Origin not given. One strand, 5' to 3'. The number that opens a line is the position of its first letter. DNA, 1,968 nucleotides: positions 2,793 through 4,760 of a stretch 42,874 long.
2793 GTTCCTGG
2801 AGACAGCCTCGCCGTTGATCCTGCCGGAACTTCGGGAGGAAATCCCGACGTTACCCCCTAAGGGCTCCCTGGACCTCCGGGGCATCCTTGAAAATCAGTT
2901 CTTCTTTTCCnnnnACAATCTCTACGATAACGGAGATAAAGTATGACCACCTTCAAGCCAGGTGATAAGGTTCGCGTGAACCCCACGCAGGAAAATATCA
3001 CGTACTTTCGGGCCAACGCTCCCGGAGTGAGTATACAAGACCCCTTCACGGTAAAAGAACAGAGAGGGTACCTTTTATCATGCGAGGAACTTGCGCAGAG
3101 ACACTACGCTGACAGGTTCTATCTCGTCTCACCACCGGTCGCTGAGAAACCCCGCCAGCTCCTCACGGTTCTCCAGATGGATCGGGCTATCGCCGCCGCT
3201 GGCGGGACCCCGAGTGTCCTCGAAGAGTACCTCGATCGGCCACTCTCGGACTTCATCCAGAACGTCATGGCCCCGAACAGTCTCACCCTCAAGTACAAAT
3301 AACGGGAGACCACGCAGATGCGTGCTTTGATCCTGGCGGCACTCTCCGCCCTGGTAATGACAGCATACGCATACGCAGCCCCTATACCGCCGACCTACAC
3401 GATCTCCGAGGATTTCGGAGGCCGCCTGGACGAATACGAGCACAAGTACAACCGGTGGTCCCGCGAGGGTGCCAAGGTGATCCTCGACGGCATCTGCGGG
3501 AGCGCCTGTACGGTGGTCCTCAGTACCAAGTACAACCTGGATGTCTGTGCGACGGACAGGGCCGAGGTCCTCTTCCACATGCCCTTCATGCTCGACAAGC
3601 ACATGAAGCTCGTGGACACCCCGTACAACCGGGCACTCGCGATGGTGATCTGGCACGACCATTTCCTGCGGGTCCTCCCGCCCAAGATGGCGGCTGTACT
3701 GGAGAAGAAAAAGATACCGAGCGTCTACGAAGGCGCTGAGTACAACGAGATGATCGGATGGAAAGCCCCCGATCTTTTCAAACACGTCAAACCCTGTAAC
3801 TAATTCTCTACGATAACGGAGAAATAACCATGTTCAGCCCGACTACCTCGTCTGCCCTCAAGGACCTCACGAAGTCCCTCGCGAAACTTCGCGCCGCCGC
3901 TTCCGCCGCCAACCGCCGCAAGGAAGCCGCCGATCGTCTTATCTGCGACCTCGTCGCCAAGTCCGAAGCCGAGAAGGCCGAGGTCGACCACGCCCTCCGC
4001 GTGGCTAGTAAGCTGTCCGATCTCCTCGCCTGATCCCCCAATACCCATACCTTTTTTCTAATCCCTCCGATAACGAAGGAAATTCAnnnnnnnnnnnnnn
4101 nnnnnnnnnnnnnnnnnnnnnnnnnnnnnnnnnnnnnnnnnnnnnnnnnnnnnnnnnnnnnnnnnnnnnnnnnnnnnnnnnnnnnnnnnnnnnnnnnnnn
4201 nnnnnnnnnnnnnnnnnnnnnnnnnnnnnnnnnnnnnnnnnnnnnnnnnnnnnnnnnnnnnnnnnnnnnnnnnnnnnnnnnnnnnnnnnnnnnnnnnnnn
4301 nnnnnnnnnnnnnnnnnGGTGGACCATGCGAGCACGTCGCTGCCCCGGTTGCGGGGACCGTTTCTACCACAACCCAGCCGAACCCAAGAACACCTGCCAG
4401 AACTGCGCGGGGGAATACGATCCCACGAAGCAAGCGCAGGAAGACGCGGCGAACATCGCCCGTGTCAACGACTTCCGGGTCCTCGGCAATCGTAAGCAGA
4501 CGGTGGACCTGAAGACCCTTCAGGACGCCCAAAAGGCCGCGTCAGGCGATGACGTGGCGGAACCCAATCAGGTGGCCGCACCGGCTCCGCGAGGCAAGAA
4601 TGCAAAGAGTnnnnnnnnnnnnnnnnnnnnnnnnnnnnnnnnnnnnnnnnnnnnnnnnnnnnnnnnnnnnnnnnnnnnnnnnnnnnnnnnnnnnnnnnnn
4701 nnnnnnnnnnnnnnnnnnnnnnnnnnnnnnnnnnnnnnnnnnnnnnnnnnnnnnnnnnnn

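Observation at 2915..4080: A second, more abundant 21-23-bp motif family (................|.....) precedes early and class-II genes but is absent from the late region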

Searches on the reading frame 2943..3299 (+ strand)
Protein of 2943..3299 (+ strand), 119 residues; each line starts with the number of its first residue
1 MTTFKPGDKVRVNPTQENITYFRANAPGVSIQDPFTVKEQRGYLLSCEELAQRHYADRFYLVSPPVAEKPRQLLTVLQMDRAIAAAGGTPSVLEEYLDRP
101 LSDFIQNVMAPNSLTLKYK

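Call 34: search_protein_families(library=pfam, proteins=[window:2943-3299:+], max_evalue=0.01)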
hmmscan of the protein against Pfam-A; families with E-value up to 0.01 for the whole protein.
window:2943-3299:+ (119 aa): 0 families

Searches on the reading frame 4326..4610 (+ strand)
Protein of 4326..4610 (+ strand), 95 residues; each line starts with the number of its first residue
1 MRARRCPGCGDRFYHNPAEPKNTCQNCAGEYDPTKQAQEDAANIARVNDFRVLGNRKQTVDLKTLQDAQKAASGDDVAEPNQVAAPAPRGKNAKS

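Call 34: search_protein_families(library=pfam, proteins=[window:4326-4610:+], max_evalue=0.01)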
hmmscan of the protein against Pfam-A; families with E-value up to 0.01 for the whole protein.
window:4326-4610:+ (95 aa): 1 family
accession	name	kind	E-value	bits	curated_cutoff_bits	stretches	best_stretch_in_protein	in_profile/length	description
PF09538.15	FYDLN_acid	-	0.00039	21.5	23.9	1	4-76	10-87/105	Protein of unknown function (FYDLN_acid)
